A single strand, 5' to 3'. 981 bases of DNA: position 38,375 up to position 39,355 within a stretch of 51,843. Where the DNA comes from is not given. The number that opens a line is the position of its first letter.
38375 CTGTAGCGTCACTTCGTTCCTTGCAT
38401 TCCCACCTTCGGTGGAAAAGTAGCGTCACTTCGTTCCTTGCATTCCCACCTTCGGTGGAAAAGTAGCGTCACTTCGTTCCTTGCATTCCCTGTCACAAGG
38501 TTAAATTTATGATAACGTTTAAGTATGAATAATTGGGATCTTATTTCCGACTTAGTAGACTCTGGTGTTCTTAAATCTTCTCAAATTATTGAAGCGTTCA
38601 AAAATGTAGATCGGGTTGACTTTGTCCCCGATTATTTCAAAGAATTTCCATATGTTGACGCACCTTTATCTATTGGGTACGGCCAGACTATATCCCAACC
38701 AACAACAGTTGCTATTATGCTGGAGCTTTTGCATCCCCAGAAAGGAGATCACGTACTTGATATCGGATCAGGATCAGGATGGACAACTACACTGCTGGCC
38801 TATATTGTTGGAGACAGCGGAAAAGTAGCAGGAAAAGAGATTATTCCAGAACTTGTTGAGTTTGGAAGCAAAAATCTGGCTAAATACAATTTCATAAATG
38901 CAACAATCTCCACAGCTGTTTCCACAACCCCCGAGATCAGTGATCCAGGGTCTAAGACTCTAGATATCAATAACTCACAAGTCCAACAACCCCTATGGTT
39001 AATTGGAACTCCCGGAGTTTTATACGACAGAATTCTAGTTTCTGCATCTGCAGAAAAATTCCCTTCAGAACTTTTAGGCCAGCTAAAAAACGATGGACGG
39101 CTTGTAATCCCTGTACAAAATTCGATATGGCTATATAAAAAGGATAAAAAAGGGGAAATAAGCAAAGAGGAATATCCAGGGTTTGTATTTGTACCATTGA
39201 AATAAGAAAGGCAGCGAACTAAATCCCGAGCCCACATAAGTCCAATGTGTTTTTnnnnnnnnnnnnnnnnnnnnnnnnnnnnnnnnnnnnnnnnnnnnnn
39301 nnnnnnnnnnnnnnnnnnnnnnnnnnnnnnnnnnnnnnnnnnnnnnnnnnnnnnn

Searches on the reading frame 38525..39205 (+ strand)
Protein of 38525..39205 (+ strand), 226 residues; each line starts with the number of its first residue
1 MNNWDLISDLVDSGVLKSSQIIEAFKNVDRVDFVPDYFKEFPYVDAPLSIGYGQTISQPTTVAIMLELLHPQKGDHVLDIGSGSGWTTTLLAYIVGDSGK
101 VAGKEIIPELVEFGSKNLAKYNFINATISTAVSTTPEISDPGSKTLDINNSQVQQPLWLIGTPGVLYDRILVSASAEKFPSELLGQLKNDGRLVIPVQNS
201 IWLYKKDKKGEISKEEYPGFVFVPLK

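Call 39: search_protein_families(library=pfam, proteins=[window:38525-39205:+], max_evalue=0.001)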
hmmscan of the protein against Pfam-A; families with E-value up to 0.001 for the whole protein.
window:38525-39205:+ (226 aa): 3 families
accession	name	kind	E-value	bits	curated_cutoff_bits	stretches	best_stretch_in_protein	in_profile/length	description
PF01135.25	PCMT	-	3.5e-48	164.6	20.3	2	2-127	2-127/210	Protein-L-isoaspartate(D-aspartate) O-methyltransferase (PCMT)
PF13847.12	Methyltransf_31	-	2.3e-07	31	27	1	72-129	2-59/145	Methyltransferase domain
PF13649.12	Methyltransf_25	-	0.00071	20.6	27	0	77-128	1-50/97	Methyltransferase domain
